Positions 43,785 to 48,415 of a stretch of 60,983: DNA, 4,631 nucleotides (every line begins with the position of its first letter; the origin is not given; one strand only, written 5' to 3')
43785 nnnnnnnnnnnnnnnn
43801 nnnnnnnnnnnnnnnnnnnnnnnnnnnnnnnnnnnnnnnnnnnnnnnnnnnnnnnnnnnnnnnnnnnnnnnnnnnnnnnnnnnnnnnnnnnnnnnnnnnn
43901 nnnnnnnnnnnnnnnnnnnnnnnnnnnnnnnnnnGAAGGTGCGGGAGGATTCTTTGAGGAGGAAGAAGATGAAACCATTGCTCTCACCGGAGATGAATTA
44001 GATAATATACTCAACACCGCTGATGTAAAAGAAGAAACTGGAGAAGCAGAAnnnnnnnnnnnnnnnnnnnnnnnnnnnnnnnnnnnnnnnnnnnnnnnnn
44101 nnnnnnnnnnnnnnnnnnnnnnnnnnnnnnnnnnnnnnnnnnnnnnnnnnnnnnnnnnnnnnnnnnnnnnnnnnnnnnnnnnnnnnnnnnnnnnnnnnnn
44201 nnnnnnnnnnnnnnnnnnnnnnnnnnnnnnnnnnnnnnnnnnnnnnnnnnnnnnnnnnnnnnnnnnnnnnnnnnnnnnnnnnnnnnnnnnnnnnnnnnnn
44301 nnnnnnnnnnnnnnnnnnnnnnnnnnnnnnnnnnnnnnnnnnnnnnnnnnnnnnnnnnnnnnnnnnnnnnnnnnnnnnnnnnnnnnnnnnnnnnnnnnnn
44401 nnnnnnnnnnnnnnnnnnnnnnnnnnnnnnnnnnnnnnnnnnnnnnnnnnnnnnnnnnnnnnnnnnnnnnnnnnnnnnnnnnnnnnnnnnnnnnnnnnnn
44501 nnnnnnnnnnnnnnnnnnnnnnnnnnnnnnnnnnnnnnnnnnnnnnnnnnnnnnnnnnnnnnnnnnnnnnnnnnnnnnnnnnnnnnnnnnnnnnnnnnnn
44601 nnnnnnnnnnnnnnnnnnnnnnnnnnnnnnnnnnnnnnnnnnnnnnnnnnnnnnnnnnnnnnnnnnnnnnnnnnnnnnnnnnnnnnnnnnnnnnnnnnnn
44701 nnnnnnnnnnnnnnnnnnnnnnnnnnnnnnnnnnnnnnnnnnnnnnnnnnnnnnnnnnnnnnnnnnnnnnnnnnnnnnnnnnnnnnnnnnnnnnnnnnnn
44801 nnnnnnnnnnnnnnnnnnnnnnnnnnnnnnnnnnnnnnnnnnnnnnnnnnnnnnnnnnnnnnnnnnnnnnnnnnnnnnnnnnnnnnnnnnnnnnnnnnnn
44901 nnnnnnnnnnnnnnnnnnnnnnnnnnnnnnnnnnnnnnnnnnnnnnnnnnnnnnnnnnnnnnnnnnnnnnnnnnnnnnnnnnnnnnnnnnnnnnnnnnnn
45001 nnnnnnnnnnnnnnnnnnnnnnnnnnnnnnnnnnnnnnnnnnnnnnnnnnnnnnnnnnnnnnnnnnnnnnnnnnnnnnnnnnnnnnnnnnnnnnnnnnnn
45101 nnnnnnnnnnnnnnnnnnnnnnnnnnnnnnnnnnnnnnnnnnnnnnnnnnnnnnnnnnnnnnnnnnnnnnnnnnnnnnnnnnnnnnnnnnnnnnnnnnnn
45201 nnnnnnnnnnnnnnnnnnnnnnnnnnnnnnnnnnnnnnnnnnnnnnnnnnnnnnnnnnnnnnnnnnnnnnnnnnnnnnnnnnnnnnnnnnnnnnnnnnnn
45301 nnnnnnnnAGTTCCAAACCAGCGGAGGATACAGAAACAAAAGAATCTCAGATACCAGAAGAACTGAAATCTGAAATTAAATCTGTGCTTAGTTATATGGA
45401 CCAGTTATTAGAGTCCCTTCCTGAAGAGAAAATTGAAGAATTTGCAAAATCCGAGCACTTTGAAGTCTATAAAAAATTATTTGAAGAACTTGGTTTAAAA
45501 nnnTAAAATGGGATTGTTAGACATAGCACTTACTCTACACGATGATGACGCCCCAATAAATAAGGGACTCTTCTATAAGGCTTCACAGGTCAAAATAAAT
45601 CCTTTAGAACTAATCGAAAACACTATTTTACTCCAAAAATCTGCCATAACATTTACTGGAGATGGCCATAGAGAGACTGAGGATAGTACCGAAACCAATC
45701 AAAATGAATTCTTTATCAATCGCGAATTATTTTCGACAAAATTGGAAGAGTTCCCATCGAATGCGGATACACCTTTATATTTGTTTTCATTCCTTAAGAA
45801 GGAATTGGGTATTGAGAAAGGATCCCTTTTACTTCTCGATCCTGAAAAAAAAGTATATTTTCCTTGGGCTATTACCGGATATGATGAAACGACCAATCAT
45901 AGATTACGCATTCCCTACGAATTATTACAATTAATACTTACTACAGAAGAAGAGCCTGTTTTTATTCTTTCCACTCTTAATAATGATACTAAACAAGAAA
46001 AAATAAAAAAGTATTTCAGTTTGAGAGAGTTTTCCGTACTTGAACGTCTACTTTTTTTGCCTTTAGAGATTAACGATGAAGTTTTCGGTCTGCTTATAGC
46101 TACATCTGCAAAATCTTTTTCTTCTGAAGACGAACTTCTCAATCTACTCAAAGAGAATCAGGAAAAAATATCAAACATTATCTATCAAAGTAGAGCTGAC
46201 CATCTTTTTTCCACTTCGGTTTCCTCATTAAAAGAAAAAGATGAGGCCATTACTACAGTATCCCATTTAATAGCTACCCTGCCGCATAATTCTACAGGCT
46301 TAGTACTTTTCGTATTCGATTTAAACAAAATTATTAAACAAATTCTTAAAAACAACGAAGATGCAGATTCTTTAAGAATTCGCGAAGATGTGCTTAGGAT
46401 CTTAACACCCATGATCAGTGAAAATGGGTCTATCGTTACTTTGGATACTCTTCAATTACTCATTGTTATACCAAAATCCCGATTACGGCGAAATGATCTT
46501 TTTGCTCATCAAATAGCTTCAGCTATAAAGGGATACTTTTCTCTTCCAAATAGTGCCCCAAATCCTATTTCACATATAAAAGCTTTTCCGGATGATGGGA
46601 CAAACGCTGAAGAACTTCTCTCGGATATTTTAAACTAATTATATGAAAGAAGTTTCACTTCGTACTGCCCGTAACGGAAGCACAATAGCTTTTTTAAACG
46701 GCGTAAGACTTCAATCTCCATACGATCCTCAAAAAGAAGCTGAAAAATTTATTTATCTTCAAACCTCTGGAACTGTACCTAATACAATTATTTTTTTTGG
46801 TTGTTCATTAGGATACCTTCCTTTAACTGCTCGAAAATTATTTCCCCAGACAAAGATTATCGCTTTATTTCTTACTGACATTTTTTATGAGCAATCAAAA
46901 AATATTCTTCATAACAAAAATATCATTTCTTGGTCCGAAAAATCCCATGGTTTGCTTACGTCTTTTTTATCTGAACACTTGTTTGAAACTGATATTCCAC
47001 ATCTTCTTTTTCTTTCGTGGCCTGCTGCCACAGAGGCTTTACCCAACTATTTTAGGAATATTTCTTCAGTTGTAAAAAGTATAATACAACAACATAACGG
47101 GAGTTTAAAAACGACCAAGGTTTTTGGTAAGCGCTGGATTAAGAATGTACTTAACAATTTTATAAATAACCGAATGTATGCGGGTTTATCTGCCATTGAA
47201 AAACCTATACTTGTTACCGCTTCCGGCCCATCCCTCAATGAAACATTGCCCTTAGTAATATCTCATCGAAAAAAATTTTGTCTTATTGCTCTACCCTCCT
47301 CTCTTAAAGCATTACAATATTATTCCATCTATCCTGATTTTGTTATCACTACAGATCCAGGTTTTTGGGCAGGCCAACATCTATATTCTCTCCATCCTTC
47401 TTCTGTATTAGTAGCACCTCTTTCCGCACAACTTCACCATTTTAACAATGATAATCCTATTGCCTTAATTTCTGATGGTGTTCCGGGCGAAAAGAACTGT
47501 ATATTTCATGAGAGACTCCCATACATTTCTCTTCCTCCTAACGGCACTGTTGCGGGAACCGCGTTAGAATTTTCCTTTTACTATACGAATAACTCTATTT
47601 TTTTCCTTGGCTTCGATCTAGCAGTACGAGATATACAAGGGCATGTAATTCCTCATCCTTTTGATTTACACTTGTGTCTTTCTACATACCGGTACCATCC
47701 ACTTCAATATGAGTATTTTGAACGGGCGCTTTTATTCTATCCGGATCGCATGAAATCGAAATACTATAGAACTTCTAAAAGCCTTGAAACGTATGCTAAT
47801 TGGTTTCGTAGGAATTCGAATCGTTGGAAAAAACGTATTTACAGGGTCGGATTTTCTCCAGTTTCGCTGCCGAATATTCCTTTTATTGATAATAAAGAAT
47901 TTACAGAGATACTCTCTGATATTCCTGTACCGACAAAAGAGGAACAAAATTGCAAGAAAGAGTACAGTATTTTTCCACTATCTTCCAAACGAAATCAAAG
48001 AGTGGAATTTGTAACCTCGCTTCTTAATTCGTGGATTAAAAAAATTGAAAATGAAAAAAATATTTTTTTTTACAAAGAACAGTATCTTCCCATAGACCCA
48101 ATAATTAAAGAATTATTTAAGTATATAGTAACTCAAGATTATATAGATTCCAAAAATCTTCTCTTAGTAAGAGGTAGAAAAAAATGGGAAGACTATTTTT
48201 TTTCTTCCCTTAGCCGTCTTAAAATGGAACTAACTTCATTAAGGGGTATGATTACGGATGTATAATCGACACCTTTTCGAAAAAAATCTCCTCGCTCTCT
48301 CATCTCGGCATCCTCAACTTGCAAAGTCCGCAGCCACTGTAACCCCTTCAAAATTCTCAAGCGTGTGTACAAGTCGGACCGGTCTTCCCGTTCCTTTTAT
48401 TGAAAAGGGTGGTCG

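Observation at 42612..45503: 963-aa hyper-acidic protein built like a polar organising scaffold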

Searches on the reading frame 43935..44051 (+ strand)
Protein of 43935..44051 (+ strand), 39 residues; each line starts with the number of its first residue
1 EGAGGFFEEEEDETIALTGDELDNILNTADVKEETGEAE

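Call 52: search_solved_structures(query=A4, max_evalue=10, show_alignments=5)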
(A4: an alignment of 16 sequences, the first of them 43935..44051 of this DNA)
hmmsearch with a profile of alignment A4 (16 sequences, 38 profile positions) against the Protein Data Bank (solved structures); distinct sequences matched with E-value up to 10: 1.
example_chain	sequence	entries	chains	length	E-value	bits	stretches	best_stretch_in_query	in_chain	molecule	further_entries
3k7y_A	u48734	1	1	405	0.44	13.5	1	20-37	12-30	Aspartate aminotransferase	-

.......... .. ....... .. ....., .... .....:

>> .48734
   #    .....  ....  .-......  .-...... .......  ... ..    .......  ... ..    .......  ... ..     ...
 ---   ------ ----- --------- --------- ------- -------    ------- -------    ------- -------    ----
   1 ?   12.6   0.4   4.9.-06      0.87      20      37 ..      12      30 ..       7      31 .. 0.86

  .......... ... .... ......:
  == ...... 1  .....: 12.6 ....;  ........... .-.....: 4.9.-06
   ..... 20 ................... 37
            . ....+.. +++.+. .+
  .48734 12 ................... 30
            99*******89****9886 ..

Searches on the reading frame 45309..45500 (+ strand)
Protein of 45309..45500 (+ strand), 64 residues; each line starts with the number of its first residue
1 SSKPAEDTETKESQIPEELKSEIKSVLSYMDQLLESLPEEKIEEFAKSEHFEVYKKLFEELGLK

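Call 26: search_solved_structures(query=A2, max_evalue=10, show_alignments=3)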
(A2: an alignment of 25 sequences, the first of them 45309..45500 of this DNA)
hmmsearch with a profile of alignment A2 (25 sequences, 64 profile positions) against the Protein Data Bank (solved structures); distinct sequences matched with E-value up to 10: 4.
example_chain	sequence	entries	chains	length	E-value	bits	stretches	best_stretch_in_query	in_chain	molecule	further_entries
5szh_A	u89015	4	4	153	0.03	17.5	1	5-52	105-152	MICAL C-terminal-like protein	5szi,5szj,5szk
7ao8_D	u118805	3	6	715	0.98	12.7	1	5-43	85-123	Metastasis-associated protein MTA1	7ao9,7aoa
4yjw_A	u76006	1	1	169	4.1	10.7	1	21-38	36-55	DUF3829 family protein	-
9sx3_A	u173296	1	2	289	5.8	10.2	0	40-62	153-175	Heat shock protein 90-5, chloroplastic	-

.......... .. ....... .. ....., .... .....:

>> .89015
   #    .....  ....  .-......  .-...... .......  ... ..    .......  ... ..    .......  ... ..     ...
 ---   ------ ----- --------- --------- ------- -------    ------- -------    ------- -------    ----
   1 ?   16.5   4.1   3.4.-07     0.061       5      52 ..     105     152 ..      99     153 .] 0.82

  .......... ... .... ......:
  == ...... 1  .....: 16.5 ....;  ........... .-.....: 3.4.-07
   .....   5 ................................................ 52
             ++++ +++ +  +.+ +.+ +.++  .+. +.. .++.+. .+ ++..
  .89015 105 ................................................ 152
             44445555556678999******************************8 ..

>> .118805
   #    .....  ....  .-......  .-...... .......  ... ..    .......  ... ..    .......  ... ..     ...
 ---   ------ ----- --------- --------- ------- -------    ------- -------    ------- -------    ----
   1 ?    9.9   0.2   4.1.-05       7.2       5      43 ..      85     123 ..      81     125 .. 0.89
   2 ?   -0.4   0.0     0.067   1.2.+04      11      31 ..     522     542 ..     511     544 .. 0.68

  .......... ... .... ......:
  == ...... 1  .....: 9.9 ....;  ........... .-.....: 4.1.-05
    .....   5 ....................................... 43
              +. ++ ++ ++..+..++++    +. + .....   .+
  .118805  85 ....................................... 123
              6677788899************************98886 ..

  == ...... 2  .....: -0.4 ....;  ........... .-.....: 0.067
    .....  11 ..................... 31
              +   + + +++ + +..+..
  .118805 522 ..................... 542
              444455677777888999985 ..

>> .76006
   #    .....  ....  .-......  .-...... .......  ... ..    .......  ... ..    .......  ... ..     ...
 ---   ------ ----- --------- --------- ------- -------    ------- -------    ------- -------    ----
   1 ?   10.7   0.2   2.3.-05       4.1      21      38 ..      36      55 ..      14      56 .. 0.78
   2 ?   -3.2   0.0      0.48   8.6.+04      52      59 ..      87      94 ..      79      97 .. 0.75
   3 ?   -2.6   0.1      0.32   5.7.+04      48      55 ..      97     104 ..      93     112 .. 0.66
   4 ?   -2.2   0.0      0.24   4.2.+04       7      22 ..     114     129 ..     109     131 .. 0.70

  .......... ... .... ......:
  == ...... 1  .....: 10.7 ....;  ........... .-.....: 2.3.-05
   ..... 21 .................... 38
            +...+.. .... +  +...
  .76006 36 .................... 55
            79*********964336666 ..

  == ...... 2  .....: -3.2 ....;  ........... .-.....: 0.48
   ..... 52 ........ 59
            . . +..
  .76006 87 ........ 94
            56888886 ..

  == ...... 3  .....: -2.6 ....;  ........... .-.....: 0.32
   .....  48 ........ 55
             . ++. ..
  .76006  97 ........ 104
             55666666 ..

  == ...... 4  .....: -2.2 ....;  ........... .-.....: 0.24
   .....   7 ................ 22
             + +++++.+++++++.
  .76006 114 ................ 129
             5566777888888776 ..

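Call 30: search_protein_representatives(alignment_id=A2)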
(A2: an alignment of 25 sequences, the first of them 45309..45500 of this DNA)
Query: 25 sequences, 64 profile positions. Proteins with E-value up to 0.001 (for the whole library): 2298; up to 1e-10: 1581; up to 1e-30: 1. The best 150 are listed.
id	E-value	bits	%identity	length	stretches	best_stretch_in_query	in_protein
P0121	5.4e-50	183.3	-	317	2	8-63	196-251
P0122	1.2e-28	114.9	-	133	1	7-64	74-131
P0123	5.2e-28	112.9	-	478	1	4-64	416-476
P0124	7.7e-28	112.3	-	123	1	4-64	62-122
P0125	1.1e-27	111.9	-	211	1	4-64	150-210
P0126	1.3e-27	111.6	-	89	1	7-63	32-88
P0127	1.5e-27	111.4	-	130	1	6-64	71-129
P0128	2.0e-27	111.0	-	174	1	7-63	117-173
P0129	2.0e-27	111.0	-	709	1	7-63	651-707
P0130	2.1e-27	111.0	-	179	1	9-64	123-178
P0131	2.1e-27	111.0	-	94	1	5-64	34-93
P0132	2.3e-27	110.8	-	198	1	6-63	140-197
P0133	2.4e-27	110.7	-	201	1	8-64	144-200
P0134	2.7e-27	110.6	-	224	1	5-63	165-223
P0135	2.7e-27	110.6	-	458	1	5-64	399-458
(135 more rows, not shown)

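Call 70: find_encoding_contigs(protein=P0121, flank=8000, max_places=3)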
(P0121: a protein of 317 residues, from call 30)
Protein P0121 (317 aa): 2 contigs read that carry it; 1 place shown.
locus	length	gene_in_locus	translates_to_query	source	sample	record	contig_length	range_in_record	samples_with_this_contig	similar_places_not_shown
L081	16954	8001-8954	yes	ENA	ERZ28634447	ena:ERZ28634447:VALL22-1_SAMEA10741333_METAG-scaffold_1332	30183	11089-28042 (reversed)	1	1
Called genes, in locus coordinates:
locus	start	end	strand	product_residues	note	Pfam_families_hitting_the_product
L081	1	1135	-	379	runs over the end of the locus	PF03235:GmrSD_N, PF01844:HNH, PF14279:HNH_5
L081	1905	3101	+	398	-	-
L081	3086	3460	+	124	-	-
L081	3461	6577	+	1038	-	-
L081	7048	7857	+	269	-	-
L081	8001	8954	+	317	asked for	PF27359:TP_0179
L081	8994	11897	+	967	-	PF08239:SH3_3 (faint), PF09479:Flg_new (weak)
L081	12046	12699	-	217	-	-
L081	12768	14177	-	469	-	PF01336:tRNA_anti-codon, PF00152:tRNA-synt_2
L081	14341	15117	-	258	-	PF01503:PRA-PH (faint), PF03819:MazG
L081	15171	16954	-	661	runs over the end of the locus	PF00580:UvrD-helicase, PF13245:AAA_19, PF13604:AAA_30 (faint), PF01443:Viral_helicase1 (faint), PF13361:UvrD_C, PF13538:UvrD_C_2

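Call 71: search_protein_families(library=pfam, proteins=[P0121], max_evalue=0.1)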
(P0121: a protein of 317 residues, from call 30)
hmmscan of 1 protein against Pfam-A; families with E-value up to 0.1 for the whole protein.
P0121 (317 aa): 8 families
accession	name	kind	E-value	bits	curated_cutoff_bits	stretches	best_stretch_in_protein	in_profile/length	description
PF25306.1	DUF7880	-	2.7e-05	24.8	27.5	0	173-231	67-122/127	Domain of unknown function (DUF7880)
PF07742.17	BTG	-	0.0026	17.9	23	0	272-300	1-32/117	BTG family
PF15508.11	NAAA-beta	-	0.007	17.2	27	0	271-295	24-48/63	beta subunit of N-acylethanolamine-hydrolyzing acid amidase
PF07197.17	DUF1409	-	0.012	15.8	29.2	0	281-308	18-45/48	Protein of unknown function (DUF1409)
PF25195.1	DPC2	-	0.017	16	70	0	270-296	34-60/105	Diatom pyrenoid component 2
PF21256.2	TetR_C_5-like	-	0.017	15.7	27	1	200-287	36-126/127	Tetracyclin repressor-like, C-terminal domain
PF00306.32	ATP-synt_ab_C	-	0.031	15.1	27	0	182-236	35-89/126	ATP synthase alpha/beta chain, C terminal domain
PF22641.2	TiaS_TCKD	-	0.049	14.1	27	0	80-183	64-148/156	TiaS TCKD domain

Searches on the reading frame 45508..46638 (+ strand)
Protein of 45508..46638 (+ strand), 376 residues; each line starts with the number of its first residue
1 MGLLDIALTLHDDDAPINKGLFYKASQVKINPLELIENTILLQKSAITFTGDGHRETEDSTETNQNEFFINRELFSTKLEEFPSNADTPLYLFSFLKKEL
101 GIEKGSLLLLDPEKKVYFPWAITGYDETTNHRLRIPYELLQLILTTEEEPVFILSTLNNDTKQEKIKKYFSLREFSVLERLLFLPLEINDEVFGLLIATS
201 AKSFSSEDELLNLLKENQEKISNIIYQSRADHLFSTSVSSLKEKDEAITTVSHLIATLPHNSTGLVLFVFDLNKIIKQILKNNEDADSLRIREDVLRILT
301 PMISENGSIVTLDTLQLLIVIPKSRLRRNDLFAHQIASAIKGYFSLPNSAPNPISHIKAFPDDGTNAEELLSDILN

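Call 4: search_protein_families(library=pfam, proteins=[window:45508-46638:+], max_evalue=0.1)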
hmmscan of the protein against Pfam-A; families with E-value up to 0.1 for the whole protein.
window:45508-46638:+ (376 aa): 3 families
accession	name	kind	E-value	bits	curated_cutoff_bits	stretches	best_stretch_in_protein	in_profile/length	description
PF13492.12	GAF_3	-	0.0064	17.3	27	1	94-216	11-118/129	GAF domain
PF04983.23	RNA_pol_Rpb1_3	-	0.027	14.8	28.9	0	188-240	15-71/162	RNA polymerase Rpb1, domain 3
PF13185.12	GAF_2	-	0.029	15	28.6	1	99-214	17-124/136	GAF domain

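Call 5: search_protein_families(library=ncbifam, proteins=[window:45508-46638:+], max_evalue=0.1)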
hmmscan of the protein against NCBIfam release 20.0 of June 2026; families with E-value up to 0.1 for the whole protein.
window:45508-46638:+ (376 aa): 0 families

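Call 59: find_homologous_proteins(query=window:45508-46638:+, max_evalue=0.001)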
Query window:45508-46638:+ (376 aa): 4 proteins with E <= 0.001 among 8000 candidates.
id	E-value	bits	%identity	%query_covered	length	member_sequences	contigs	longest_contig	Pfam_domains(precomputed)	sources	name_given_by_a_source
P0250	5.5e-226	767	96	100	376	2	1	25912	-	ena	-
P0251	1.7e-192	657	84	100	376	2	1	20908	-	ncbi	-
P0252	3.5e-28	117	30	85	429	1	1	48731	-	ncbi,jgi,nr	ncbi:MAG: hypothetical protein GXP33_04425 [Spirochaetes bacterium]|nr:hypothetical protein [Spiroch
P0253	6.1e-22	96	26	85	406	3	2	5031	-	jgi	jgi:hypothetical protein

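Call 60: find_encoding_contigs(protein=P0250, flank=8000, max_places=2)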
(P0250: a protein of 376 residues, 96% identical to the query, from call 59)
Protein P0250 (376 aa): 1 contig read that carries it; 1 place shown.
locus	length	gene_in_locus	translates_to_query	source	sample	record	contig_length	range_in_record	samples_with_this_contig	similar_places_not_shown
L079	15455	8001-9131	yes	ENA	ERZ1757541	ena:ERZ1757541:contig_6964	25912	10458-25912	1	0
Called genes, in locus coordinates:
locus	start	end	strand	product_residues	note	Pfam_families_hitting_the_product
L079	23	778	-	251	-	PF00464:SHMT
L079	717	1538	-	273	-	PF00464:SHMT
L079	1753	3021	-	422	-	PF13581:HATPase_c_2, PF00027:cNMP_binding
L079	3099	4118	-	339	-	-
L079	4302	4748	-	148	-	PF04977:DivIC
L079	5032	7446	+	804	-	-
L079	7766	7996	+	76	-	PF27359:TP_0179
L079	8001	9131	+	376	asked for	-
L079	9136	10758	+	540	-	PF01973:MptE-like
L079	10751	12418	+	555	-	PF20157:Maf_flag10_N (faint), PF01973:MptE-like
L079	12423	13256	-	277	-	PF01875:Memo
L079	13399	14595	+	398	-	-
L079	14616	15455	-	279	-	?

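Call 61: find_encoding_contigs(protein=P0251, flank=8000, max_places=2)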
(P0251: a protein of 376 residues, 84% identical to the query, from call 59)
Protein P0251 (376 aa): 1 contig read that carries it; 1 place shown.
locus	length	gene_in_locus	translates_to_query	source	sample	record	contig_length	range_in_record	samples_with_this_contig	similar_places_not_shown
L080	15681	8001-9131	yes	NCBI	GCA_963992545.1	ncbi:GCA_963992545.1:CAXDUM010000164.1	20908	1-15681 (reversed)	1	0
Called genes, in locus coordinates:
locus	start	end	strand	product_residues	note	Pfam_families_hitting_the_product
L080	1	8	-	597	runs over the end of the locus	PF00920:ILVD_EDD_N, PF24877:ILV_EDD_C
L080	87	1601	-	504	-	PF00464:SHMT, PF00155:Aminotran_1_2 (weak)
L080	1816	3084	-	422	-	PF13581:HATPase_c_2, PF00027:cNMP_binding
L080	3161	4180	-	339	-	-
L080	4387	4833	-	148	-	PF04977:DivIC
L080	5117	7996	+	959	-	-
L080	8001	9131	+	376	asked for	-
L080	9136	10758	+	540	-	PF01973:MptE-like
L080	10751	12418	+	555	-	PF20157:Maf_flag10_N (faint), PF01973:MptE-like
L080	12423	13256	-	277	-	PF01875:Memo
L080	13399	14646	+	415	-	-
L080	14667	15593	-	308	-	PF23023:Anti-Pycsar_Apyc1, PF00753:Lactamase_B, PF12706:Lactamase_B_2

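Call 81: predict_structure(alignment_id=A5)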
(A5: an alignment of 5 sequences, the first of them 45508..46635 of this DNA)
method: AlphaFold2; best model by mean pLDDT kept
length: 376 residues; sequences in the alignment: 5
mean_pLDDT: 61.6   pTM: 0.45
mean pLDDT of the five models: 61.6, 59.3, 57.2, 56.6, 56.4
residues with pLDDT >= 90: 0; 70-90: 164; 50-70: 125; < 50: 87
segments of 3 or more residues with pLDDT < 50: 1-69, 233-242, 259-262
pLDDT, mean of each block of 10 residues (from residue 1): 39 33 30 29 23 22 34 73 72 82 80 69 63 70 67 64 72 60 80 80 60 83 78 39 56 60 68 72 55 69 70 71 72 79 75 72 57 60
secondary structure, 60 per line:
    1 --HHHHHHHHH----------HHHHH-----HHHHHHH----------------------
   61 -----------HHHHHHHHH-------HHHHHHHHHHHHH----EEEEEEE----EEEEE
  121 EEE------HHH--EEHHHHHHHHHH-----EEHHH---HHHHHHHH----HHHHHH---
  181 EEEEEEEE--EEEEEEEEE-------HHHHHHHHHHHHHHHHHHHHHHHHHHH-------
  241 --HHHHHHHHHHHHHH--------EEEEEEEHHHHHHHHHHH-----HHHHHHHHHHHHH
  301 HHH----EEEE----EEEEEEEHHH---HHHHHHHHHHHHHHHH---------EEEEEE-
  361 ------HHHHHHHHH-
elements in order: H3-11 H22-26 H32-38 H72-80 H88-100 E105-111 E116-123 H137-146 H160-167 H172-177 E181-188 E191-199 H207-233 H243-256 E265-271 H272-282 H288-303 E308-311 E316-322 H329-344 E354-359 H367-375

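Call 83: fold_search(model_id=the predicted structure, library=pdb)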
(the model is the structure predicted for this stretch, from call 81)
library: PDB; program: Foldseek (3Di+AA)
matches with E <= 10: 1187; with E <= 0.001: 201
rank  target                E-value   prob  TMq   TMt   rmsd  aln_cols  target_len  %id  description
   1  5w10_C                8.8e-07  1.00  0.34  0.67   7.1       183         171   15  Lcd1 GAF domain in complex with cAMP ligand (released 2017-06-28)
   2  5w10_A                9.4e-07  1.00  0.33  0.65   4.1       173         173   15  Lcd1 GAF domain in complex with cAMP ligand (released 2017-06-28)
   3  5w10_B                1.4e-06  1.00  0.33  0.65   4.0       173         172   15  Lcd1 GAF domain in complex with cAMP ligand (released 2017-06-28)
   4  4etz_A                3.2e-06  1.00  0.24  0.31  20.4       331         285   12  Crystal Structure of PelD 158-CT from Pseudomonas aeruginosa PAO1 (released 2012-07-25)
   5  5w10_D                3.9e-06  1.00  0.33  0.66   7.1       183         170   15  Lcd1 GAF domain in complex with cAMP ligand (released 2017-06-28)
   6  6et7_A                3.9e-06  1.00  0.25  0.16  17.0       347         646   14  Activated heterodimer of the bacteriophytochrome regulated diguanylyl cyclase variant - S505V A526V - from Idiomarina  (released 2018-06-13)
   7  5lly_C                6.6e-06  1.00  0.34  0.26  12.0       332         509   12  Photosensory Module of Bacteriophytochrome linked Diguanylyl Cyclase from Idiomarina species A28L (released 2017-03-15)
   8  8avx_A                7.8e-06  1.00  0.37  0.30  12.9       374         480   11  Cryo-EM structure of DrBphP in Pfr state (released 2022-12-21)
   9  3ci6_B                8.8e-06  1.00  0.33  0.66   4.5       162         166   15  Crystal structure of the GAF domain from Acinetobacter phosphoenolpyruvate-protein phosphotransferase (released 2008-05-13)
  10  4zmu_B                9.4e-06  1.00  0.26  0.28  14.3       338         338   12  Dcsbis, a diguanylate cyclase from Pseudomonas aeruginosa (released 2016-05-04)
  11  8avx_B                1.1e-05  1.00  0.36  0.29  13.3       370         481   12  Cryo-EM structure of DrBphP in Pfr state (released 2022-12-21)
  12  5llw_B                2.3e-05  1.00  0.23  0.15  15.1       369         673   13  Bacteriophytochrome activated diguanylyl cyclase from Idiomarina species A28L (released 2017-03-15)
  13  5c5k_B                2.4e-05  1.00  0.34  0.28  14.3       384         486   11  Structure of the Pfr form of a canonical phytochrome (released 2016-02-17)
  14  4q0j                  2.5e-05  1.00  0.35  0.28  10.5       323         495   12  Deinococcus radiodurans BphP photosensory module (released 2014-07-16)
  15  6fht_A                2.5e-05  1.00  0.36  0.21  15.2       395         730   10  Crystal structure of an artificial phytochrome regulated adenylate/guanylate cyclase in its dark adapted Pr form (released 2018-04-18)
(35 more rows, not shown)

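Call 95: search_protein_families(library=pfam, proteins=[L080:13399-14643:+], max_evalue=0.01)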
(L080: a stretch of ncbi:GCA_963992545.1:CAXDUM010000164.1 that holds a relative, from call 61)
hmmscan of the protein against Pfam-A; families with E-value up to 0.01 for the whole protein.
L080:13399-14643:+ (415 aa): 1 family
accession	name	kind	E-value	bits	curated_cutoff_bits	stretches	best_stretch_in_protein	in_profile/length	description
PF04277.18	OAD_gamma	-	0.0071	17.4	27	0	10-48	16-54/76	Oxaloacetate decarboxylase, gamma chain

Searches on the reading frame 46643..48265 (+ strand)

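Call 4: search_protein_families(library=pfam, proteins=[window:46643-48265:+], max_evalue=0.1)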
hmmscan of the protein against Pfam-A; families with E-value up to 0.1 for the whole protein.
window:46643-48265:+ (540 aa): 3 families
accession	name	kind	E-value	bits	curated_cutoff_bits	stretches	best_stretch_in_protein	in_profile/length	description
PF01973.23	MptE-like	-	4.5e-19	69.3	34.6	1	176-329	24-169/171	6-hydroxymethylpterin diphosphokinase MptE-like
PF00882.24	Zn_dep_PLPC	-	0.032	14.6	26.8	0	210-268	21-55/167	Zinc dependent phospholipase C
PF01125.22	BUD31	-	0.054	13.6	23.8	0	464-504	48-88/146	Pre-mRNA-splicing factor BUD31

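Call 5: search_protein_families(library=ncbifam, proteins=[window:46643-48265:+], max_evalue=0.1)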
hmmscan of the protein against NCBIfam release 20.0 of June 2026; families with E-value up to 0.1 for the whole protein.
window:46643-48265:+ (540 aa): 1 family
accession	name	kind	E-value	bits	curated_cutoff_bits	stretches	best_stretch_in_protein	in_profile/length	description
NF050051.1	FlagModPseD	domain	0.00024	19.8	670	1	164-236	202-277/640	flagellin modification protein PseD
